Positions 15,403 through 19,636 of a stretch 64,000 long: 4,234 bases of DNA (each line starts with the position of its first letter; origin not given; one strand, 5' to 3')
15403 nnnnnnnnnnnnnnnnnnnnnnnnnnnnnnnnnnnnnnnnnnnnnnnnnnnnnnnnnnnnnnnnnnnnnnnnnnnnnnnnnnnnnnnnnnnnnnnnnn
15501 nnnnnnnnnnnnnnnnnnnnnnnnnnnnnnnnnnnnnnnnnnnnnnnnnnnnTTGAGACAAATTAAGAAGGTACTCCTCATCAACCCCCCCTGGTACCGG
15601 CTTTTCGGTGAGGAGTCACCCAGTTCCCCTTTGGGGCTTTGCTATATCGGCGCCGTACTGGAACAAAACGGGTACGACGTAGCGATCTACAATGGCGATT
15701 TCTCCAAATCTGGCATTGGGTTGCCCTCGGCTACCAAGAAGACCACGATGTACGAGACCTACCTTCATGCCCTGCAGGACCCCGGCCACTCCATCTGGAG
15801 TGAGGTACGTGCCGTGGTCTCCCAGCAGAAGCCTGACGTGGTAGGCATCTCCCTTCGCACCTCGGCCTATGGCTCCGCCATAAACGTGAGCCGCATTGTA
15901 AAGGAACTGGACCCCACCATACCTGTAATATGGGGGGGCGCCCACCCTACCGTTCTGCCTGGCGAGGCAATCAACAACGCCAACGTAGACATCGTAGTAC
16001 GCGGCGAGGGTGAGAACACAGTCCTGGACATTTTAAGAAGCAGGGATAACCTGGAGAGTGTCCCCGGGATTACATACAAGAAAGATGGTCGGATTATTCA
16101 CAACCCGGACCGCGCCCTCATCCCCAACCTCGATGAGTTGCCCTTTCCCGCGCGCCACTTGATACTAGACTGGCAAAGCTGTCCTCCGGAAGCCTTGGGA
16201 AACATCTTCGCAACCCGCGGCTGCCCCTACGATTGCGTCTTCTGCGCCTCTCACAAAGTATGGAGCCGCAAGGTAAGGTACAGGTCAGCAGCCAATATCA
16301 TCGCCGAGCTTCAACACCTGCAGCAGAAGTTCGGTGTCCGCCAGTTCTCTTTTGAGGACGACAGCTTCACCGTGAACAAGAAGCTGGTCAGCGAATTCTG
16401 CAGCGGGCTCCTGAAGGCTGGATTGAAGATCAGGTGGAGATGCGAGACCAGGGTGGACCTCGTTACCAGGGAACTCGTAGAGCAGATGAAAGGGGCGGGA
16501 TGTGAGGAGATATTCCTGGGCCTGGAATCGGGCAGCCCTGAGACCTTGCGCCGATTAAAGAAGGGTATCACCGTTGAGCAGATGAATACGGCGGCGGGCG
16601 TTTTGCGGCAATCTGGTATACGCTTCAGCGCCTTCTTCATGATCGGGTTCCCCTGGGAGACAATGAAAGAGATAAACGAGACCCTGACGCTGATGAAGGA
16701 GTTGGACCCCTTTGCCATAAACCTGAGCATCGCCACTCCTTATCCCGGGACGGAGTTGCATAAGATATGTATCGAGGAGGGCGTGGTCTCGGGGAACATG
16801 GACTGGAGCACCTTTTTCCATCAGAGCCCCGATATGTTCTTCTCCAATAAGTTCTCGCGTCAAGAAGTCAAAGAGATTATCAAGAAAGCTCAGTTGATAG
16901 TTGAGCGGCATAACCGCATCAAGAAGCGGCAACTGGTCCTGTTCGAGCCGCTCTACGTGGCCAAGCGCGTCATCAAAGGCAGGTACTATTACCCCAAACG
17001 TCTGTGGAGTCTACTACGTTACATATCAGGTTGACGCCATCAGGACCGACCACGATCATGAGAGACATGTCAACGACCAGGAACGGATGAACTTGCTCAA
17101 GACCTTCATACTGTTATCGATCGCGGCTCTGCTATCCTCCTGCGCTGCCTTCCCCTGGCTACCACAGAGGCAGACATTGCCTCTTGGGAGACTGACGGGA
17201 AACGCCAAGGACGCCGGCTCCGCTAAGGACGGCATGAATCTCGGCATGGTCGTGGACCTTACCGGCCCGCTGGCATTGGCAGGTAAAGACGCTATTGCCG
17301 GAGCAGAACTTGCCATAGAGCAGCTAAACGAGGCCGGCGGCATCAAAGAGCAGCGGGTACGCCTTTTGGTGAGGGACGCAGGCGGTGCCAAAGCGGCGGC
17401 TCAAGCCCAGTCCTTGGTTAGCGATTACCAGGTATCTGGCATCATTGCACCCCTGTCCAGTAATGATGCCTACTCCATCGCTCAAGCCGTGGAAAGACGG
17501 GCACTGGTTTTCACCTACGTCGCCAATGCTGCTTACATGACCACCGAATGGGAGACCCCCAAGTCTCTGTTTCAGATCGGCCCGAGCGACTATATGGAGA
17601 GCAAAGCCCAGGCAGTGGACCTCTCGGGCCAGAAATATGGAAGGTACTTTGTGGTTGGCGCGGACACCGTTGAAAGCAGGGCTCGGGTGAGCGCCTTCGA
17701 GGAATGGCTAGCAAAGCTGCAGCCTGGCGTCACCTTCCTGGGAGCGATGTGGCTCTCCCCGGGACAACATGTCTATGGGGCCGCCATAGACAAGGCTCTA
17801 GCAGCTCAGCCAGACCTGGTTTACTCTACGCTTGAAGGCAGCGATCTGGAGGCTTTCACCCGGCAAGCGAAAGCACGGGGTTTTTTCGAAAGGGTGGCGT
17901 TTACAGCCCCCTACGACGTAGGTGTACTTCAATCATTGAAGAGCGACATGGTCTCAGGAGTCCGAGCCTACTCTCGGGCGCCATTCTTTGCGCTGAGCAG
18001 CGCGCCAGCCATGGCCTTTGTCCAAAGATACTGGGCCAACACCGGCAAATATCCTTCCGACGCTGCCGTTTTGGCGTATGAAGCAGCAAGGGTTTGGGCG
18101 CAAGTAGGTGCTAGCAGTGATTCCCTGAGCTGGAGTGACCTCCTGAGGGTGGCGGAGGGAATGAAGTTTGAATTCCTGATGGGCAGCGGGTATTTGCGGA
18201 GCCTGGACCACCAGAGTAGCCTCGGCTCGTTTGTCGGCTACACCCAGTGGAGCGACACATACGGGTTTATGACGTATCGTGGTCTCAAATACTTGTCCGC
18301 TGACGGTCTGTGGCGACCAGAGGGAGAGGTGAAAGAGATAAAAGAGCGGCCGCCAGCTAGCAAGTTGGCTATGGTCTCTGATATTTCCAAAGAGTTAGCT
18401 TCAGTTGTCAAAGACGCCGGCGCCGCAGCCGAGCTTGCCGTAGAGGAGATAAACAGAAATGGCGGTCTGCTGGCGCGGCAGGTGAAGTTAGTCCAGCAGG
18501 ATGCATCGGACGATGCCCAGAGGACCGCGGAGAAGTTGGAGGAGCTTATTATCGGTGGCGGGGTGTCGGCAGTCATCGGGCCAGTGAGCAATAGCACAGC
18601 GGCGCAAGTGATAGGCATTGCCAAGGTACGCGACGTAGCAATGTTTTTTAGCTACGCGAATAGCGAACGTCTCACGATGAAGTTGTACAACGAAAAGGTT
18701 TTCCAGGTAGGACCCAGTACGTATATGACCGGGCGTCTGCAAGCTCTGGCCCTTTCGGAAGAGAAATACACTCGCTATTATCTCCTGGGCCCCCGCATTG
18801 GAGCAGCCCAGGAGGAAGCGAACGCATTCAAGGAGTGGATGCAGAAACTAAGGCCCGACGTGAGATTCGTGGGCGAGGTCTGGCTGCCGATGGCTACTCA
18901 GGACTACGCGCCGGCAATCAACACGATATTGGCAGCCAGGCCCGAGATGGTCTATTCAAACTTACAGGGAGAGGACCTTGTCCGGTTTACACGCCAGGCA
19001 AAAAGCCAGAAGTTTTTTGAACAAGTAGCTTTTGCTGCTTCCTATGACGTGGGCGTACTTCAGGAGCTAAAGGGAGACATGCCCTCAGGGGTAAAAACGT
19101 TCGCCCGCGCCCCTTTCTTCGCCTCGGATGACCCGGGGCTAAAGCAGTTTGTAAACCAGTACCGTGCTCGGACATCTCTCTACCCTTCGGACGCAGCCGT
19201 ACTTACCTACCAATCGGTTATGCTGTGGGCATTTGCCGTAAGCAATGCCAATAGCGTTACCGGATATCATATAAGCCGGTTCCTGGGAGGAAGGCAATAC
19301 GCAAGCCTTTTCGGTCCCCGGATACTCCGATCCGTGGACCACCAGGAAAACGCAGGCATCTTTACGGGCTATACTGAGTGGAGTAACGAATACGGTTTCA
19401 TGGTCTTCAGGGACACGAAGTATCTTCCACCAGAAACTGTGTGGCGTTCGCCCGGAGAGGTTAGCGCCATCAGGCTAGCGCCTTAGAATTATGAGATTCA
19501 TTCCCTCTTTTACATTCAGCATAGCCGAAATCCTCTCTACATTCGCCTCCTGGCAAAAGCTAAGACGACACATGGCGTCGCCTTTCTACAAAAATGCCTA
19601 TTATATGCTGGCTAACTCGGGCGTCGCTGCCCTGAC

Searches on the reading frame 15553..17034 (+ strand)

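Call 10: search_protein_families(library=pfam, proteins=[window:15553-17034:+], max_evalue=0.00001)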
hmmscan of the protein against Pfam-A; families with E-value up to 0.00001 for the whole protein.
window:15553-17034:+ (493 aa): 2 families
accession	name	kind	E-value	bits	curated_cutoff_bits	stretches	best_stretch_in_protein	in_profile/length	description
PF04055.27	Radical_SAM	-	4.5e-24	85.9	29.5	1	220-380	3-165/166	Radical SAM superfamily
PF02310.24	B12-binding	-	1.1e-19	70.9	32.1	1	25-159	13-119/121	B12 binding domain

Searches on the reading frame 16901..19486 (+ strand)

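Call 10: search_protein_families(library=pfam, proteins=[window:16901-19486:+], max_evalue=0.00001)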
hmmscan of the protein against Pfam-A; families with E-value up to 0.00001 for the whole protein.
window:16901-19486:+ (861 aa): 3 families
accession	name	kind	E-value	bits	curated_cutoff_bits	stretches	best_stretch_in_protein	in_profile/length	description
PF13458.12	Peripla_BP_6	-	4.8e-86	290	31.7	2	488-817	3-330/343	Periplasmic binding protein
PF13433.12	Peripla_BP_5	-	8.6e-47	160.4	27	2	500-806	14-317/363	Periplasmic binding protein domain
PF01094.35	ANF_receptor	-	7.1e-21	75.1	25.4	1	507-785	3-295/353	Receptor family ligand binding region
